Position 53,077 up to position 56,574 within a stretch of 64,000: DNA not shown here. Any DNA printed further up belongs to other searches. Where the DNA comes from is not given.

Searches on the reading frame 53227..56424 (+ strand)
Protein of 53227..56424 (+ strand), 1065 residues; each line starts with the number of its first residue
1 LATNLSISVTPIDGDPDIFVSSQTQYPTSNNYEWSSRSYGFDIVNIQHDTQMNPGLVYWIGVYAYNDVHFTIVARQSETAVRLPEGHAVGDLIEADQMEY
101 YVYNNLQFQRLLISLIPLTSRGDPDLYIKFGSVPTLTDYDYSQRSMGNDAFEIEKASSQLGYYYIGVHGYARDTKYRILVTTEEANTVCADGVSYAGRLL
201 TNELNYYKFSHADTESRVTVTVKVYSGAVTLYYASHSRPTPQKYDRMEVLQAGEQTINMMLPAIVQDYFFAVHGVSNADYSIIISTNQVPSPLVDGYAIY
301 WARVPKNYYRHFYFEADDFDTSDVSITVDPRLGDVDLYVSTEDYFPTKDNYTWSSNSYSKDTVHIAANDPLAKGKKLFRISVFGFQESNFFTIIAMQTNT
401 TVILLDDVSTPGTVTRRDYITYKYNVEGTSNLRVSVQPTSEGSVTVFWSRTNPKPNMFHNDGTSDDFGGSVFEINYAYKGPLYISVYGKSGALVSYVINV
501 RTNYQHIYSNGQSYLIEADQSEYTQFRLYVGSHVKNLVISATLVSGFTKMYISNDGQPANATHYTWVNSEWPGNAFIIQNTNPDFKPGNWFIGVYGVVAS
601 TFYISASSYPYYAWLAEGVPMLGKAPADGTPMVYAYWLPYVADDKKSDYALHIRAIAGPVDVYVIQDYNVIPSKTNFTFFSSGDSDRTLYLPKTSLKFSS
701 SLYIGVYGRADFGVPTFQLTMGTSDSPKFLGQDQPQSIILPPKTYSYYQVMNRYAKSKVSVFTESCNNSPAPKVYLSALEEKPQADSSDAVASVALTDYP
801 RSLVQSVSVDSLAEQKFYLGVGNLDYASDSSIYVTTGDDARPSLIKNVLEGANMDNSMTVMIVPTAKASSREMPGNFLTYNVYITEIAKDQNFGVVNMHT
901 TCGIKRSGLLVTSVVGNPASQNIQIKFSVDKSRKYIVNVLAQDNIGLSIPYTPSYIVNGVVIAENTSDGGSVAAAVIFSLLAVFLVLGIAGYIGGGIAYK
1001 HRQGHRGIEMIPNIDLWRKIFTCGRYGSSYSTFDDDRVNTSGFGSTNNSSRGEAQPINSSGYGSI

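Call 54: search_protein_families(library=pfam, proteins=[window:53227-56424:+], max_evalue=0.001)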
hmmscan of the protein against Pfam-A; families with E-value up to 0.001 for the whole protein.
window:53227-56424:+ (1065 aa): 3 families
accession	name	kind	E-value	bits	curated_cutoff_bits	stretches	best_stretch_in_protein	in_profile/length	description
PF17065.10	UPF0669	-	3.5e-13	50.2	27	1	9-65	63-115/185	Putative cytokine, C6ORF120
PF09451.16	ATG27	-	2.2e-05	24.9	27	1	977-1020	194-238/261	Autophagy-related protein 27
PF04151.21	PPC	-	0.00011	23.4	25.9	0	119-169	20-70/70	Bacterial pre-peptidase C-terminal domain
